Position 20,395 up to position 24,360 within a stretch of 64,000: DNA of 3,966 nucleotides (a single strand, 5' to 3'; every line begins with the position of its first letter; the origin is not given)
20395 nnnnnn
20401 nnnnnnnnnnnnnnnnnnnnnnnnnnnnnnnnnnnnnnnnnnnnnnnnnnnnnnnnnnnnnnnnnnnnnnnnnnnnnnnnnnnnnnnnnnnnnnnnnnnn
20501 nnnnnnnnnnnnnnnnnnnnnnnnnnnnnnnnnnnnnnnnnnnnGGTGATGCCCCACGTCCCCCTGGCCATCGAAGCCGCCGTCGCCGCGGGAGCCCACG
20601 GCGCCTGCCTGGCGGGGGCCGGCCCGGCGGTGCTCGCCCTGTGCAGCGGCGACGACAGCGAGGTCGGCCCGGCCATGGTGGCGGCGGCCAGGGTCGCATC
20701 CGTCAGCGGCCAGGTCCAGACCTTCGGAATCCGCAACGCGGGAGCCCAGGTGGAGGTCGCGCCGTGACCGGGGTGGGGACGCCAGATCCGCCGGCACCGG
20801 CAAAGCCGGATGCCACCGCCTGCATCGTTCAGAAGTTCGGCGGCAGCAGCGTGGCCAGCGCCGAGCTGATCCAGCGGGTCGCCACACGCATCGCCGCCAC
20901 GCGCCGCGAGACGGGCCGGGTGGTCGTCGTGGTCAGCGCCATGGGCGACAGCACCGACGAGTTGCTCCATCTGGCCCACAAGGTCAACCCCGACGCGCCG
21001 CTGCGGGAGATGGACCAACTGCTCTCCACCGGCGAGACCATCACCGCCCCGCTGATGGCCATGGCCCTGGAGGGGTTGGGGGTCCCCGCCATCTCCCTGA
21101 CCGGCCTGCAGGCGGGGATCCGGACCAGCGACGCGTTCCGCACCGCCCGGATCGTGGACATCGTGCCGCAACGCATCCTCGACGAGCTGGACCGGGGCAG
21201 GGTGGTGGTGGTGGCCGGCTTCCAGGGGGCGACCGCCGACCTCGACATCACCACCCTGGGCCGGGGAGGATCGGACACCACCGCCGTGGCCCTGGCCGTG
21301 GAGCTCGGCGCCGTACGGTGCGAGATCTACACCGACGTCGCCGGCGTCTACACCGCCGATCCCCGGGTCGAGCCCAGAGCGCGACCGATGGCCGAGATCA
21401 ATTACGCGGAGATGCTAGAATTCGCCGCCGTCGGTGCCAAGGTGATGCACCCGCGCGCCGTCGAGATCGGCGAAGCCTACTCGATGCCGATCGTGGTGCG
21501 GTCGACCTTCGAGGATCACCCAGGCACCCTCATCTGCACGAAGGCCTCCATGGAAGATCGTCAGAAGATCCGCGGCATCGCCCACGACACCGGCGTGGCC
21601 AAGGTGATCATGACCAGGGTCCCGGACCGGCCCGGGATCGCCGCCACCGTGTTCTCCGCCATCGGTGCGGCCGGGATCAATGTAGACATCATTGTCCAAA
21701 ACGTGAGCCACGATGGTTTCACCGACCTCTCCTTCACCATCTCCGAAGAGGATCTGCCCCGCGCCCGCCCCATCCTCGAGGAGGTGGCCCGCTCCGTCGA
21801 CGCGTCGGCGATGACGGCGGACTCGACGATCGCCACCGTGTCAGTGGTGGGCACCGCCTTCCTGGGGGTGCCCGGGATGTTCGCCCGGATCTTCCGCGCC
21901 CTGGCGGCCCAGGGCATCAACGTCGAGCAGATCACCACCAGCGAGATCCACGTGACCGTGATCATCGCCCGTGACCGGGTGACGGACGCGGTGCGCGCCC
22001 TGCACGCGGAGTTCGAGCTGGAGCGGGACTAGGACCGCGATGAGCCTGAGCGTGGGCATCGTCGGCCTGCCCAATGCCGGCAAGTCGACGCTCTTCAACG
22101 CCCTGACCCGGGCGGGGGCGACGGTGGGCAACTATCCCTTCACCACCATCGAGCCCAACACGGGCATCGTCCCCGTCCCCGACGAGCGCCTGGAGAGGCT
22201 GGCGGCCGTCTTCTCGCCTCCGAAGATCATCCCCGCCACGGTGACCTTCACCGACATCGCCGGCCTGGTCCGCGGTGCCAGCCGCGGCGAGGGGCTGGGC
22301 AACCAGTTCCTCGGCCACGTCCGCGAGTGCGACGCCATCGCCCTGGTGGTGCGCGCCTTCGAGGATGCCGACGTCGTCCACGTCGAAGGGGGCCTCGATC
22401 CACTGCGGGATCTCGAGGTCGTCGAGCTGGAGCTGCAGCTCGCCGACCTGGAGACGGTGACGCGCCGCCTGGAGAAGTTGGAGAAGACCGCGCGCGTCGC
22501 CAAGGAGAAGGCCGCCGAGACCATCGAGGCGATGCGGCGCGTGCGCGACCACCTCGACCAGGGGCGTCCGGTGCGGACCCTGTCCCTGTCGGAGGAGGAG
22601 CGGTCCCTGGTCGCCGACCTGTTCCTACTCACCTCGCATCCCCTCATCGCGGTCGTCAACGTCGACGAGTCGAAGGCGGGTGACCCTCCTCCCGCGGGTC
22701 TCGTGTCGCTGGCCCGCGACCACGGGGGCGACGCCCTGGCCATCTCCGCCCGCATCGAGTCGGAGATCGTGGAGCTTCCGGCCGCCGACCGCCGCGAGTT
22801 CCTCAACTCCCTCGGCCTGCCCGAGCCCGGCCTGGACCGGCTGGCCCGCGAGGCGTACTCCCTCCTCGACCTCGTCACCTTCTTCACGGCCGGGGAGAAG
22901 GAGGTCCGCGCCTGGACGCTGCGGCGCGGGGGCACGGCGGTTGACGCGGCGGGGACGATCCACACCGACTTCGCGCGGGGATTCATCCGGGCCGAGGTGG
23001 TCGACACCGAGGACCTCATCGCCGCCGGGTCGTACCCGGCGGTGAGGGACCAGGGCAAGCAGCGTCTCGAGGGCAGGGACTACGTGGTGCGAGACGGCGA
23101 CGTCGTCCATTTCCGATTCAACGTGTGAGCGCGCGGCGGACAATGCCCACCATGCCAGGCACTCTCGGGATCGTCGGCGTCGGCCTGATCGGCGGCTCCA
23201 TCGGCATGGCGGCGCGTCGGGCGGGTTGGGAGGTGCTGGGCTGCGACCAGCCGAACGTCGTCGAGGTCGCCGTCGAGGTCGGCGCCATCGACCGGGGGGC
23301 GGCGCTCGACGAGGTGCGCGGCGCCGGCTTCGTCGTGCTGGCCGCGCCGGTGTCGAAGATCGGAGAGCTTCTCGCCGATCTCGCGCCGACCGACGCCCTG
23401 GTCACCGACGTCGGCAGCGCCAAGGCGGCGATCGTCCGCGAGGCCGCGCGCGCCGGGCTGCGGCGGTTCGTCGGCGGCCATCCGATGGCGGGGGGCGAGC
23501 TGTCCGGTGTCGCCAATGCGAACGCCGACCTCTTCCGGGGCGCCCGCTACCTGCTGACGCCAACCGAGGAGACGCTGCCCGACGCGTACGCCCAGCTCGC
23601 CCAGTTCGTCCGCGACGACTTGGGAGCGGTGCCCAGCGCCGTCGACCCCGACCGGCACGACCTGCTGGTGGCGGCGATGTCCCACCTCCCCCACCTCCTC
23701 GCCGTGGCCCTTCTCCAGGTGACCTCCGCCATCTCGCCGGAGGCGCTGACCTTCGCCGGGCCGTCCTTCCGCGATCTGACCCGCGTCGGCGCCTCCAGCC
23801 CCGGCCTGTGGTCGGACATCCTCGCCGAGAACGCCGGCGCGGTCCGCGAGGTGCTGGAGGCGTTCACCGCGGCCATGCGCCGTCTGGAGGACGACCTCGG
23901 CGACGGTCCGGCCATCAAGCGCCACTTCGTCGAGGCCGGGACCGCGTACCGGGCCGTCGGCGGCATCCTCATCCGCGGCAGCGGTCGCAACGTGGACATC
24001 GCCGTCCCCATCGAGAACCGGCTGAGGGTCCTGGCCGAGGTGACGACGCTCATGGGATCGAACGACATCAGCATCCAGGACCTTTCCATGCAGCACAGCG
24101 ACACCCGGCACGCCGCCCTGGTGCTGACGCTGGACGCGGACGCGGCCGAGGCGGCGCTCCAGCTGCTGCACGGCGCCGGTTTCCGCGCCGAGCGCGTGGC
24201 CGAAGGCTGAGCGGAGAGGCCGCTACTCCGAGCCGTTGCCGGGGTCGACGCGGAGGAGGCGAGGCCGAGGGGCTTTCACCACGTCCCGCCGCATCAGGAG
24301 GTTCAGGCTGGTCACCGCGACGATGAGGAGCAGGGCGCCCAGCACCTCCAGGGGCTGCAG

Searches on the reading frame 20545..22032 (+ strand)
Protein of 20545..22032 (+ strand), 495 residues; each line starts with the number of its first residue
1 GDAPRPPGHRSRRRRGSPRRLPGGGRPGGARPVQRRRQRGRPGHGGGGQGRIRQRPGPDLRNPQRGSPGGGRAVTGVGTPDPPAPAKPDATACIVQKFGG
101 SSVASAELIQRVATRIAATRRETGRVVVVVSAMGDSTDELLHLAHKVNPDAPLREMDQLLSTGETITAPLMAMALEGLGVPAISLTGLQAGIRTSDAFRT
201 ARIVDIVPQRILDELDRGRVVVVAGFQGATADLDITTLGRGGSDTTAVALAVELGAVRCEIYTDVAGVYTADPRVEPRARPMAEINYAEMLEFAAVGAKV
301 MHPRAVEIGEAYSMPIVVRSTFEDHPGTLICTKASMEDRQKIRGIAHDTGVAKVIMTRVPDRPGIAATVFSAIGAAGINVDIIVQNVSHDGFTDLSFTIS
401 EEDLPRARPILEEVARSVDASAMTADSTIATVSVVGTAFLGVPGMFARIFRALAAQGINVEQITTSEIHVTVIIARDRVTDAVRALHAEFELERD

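Call 40: search_protein_families(library=pfam, max_evalue=0.00001, proteins=[window:20545-22032:+])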
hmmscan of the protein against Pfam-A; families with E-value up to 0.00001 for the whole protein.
window:20545-22032:+ (495 aa): 4 families
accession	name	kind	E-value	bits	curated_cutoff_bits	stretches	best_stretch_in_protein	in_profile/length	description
PF00696.33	AA_kinase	-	2.9e-53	181.5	24.9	1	93-320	2-234/234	Amino acid kinase family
PF22468.2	ACT_9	-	1.4e-29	102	27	2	432-490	1-61/61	ACT domain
PF01842.31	ACT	-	9.5e-21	73.7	27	2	354-415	2-65/66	ACT domain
PF13840.12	ACT_7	-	9.5e-16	57.8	27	1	426-487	3-64/65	ACT domain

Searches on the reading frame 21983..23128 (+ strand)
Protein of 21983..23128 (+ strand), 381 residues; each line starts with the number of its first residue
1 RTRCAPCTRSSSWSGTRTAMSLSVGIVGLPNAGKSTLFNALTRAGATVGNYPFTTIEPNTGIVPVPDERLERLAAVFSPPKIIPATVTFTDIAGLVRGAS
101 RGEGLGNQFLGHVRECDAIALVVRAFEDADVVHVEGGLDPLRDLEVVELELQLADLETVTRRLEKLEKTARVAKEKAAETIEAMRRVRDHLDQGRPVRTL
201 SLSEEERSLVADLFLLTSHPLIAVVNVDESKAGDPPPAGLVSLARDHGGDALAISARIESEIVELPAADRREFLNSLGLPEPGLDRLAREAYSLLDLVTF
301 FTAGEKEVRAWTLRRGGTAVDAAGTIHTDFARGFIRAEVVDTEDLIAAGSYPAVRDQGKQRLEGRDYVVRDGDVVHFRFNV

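Call 40: search_protein_families(library=pfam, max_evalue=0.00001, proteins=[window:21983-23128:+])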
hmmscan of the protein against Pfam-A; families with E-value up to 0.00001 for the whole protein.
window:21983-23128:+ (381 aa): 4 families
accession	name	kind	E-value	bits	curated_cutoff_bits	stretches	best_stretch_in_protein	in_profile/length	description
PF06071.19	YchF-GTPase_C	-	8e-36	122.5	27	1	297-380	1-84/84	Protein of unknown function (DUF933)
PF01926.29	MMR_HSR1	-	2.3e-22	79.7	21.9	1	24-129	2-86/113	50S ribosome-binding GTPase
PF02421.24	FeoB_N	-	4.3e-10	39.8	27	1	24-65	3-44/156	Ferrous iron transport protein B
PF02824.27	TGS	-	1.5e-06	28.6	22.2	1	312-376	12-57/60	TGS domain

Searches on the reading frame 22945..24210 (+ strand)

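Call 40: search_protein_families(library=pfam, max_evalue=0.00001, proteins=[window:22945-24210:+])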
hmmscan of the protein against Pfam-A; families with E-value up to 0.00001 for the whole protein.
window:22945-24210:+ (421 aa): 2 families
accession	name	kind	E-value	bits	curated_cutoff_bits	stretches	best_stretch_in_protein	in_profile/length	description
PF02153.23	PDH_N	-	3.2e-31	108.3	26.5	1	87-224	2-147/154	Prephenate dehydrogenase, nucleotide-binding domain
PF20463.3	PDH_C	-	2.5e-20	73.1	22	1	234-316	1-86/102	Prephenate dehydrogenase, dimerization domain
